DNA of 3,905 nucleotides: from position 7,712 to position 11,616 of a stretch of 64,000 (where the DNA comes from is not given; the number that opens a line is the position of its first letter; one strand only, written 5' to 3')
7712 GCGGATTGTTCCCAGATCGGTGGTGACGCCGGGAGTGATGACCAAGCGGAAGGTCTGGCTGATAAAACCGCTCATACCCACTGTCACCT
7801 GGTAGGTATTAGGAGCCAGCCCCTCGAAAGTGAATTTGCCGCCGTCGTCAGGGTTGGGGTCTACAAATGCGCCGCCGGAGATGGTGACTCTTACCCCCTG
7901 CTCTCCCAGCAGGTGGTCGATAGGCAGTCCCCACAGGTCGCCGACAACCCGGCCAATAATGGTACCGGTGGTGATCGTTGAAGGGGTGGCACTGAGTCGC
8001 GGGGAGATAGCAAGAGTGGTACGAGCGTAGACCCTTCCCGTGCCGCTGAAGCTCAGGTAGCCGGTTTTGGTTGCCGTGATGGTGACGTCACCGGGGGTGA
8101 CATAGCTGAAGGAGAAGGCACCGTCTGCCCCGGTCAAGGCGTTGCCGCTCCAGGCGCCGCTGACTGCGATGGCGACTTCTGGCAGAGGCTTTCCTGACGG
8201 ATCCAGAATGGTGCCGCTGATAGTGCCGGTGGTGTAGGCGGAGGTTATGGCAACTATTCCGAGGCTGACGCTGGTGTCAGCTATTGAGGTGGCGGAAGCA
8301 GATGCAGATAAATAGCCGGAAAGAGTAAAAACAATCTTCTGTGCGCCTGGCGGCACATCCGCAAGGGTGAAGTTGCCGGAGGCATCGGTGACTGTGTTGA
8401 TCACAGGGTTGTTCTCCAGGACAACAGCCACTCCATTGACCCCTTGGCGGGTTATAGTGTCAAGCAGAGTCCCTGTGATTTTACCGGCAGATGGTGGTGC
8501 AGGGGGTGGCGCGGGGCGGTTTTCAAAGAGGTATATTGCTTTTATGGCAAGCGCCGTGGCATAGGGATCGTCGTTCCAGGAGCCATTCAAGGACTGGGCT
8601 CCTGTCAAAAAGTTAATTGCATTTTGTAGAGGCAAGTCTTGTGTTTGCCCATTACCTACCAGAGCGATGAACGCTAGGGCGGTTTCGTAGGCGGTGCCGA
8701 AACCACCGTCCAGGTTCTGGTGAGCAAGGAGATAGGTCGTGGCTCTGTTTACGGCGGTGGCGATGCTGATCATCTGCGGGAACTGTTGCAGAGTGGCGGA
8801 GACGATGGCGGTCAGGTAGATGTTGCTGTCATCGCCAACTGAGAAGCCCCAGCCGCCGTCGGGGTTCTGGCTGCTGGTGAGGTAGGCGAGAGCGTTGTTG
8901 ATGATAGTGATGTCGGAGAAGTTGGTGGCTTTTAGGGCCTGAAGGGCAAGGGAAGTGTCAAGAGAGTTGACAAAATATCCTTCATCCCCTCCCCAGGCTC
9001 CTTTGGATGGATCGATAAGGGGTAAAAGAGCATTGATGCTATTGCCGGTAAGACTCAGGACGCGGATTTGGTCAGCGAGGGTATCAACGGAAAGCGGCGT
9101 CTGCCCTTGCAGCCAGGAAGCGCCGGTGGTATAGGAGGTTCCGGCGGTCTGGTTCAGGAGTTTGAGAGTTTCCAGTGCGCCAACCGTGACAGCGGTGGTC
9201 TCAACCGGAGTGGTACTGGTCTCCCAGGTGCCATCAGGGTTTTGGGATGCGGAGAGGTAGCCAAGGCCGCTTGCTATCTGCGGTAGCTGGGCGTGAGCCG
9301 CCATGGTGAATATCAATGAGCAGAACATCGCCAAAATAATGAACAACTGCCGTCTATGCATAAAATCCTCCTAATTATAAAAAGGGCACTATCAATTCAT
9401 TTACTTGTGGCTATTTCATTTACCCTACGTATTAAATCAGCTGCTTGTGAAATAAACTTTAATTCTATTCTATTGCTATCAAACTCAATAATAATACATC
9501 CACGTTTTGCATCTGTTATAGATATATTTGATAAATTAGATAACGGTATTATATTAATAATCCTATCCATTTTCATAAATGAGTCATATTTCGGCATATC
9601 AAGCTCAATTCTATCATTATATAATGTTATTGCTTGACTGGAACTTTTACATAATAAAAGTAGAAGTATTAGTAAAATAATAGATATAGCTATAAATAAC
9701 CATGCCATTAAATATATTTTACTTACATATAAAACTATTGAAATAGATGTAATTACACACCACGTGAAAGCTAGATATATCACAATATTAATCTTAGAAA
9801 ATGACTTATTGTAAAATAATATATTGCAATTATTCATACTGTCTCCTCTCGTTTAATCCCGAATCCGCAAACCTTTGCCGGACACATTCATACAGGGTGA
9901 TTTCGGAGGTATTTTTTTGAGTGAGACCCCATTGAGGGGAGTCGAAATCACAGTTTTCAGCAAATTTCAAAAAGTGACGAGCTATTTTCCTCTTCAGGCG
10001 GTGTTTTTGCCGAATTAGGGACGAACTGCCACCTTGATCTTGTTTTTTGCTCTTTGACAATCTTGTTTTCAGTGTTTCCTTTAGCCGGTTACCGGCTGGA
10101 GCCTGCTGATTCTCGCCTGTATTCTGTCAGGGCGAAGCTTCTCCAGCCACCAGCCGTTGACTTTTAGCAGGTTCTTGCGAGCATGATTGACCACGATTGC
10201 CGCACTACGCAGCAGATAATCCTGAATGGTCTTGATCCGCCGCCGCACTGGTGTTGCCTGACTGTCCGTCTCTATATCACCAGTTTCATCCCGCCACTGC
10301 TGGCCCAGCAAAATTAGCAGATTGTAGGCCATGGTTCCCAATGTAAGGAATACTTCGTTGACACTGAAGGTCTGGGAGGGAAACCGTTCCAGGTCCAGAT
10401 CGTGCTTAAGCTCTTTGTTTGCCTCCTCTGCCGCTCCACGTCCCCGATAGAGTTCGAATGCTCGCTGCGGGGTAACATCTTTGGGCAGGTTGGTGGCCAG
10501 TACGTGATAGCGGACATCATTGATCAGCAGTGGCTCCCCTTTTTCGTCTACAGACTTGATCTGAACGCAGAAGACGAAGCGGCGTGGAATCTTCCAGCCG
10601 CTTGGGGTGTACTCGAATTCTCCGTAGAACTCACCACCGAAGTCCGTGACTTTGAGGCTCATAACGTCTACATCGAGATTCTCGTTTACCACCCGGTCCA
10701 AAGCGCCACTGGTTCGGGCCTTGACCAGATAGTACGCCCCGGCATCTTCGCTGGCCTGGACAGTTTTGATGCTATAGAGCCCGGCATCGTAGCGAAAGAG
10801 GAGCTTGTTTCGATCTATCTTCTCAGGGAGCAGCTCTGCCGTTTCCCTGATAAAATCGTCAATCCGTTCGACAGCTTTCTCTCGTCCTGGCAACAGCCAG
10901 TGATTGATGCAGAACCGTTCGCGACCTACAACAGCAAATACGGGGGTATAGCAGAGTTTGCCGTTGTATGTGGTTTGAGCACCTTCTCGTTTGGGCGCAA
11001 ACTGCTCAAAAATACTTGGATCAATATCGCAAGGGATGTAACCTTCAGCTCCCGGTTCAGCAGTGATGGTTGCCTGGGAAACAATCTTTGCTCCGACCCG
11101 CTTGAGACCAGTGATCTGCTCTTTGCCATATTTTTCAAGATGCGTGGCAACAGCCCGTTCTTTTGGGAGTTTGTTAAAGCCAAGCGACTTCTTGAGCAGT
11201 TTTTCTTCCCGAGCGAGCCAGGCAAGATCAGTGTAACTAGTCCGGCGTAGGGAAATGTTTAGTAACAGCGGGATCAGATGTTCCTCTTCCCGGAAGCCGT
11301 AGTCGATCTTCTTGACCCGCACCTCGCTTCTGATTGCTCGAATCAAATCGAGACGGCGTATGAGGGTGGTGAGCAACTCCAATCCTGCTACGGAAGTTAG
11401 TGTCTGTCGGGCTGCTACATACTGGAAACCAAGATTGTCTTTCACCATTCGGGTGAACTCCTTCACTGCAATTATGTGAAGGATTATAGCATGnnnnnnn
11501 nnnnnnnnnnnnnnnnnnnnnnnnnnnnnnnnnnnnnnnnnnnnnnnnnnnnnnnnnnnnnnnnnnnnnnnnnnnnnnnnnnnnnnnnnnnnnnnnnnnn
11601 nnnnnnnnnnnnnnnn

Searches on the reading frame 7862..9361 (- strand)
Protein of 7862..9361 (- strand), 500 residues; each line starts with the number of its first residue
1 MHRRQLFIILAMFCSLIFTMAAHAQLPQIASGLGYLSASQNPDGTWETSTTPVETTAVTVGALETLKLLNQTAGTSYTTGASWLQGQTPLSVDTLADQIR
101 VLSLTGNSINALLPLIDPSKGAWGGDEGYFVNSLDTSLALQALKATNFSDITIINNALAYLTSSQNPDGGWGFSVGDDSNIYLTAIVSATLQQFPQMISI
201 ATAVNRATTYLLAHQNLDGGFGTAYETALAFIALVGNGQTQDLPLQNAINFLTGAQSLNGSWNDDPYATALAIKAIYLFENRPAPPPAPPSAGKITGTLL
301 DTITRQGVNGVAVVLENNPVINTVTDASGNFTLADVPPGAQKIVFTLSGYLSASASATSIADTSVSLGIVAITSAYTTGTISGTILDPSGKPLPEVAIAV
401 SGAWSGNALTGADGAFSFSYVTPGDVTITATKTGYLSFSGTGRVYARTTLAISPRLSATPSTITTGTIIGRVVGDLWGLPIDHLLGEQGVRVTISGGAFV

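Call 54: search_protein_families(library=ncbifam, proteins=[window:7862-9361:-], max_evalue=0.01)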
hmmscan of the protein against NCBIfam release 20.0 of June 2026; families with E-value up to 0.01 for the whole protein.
window:7862-9361:- (500 aa): 8 families
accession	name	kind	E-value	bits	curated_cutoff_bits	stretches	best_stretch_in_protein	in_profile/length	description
TIGR01787.1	squalene_cyclas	subfamily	9.3e-17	60.9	322.7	1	137-278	441-603/622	squalene/oxidosqualene cyclases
NF053823.1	SCO2321_fam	equivalog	5.5e-15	55.1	300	1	133-193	101-160/405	SCO2321 family membrane protein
TIGR01507.1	hopene_cyclase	equivalog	2.9e-12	45.8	431.1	2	135-175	504-545/640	squalene--hopene cyclase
NF052345.1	S_layer_anammox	exception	8e-10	36.7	1400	2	282-366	1301-1386/1596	Kustd1514 family S-layer glycoprotein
TIGR03463.1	osq_cycl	subfamily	1.6e-08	33.4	851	0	198-265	473-547/634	2,3-oxidosqualene cyclase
TIGR04056.1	OMP_RagA_SusC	subfamily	2.9e-08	32.5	368.25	1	294-360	2-64/981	SusC/RagA family TonB-linked outer membrane protein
TIGR04277.1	squa_tetra_cyc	equivalog_domain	0.00076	18.1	500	1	147-224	452-527/624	tetrahymanol synthase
NF012181.0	MSCRAMM_SdrD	exception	0.0085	13.5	2500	0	305-366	702-766/1379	MSCRAMM family adhesin SdrD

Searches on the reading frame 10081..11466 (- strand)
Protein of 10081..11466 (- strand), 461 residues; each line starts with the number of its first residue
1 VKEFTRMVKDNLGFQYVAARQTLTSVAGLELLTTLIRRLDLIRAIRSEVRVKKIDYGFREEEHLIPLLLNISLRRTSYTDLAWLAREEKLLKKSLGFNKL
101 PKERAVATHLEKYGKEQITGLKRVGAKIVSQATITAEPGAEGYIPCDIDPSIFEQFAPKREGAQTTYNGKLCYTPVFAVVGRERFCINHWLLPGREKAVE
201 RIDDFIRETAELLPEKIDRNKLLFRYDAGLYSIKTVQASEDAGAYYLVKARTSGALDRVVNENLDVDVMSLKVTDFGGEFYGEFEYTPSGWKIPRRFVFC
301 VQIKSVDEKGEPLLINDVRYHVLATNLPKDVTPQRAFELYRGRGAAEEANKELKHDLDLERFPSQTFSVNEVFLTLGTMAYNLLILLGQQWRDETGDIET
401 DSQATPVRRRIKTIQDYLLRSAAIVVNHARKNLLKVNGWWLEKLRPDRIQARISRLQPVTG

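Call 4: search_protein_families(library=pfam, proteins=[window:10081-11466:-], max_evalue=0.1)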
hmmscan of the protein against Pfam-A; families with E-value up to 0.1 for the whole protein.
window:10081-11466:- (461 aa): 2 families
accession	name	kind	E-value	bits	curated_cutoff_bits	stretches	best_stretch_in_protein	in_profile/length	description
PF13701.12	DDE_Tnp_1_4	-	1.7e-29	102.8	34.7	1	21-456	16-433/435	Transposase DDE domain group 1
PF01609.27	DDE_Tnp_1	-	2.1e-08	34.6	23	1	193-383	56-200/200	Transposase DDE domain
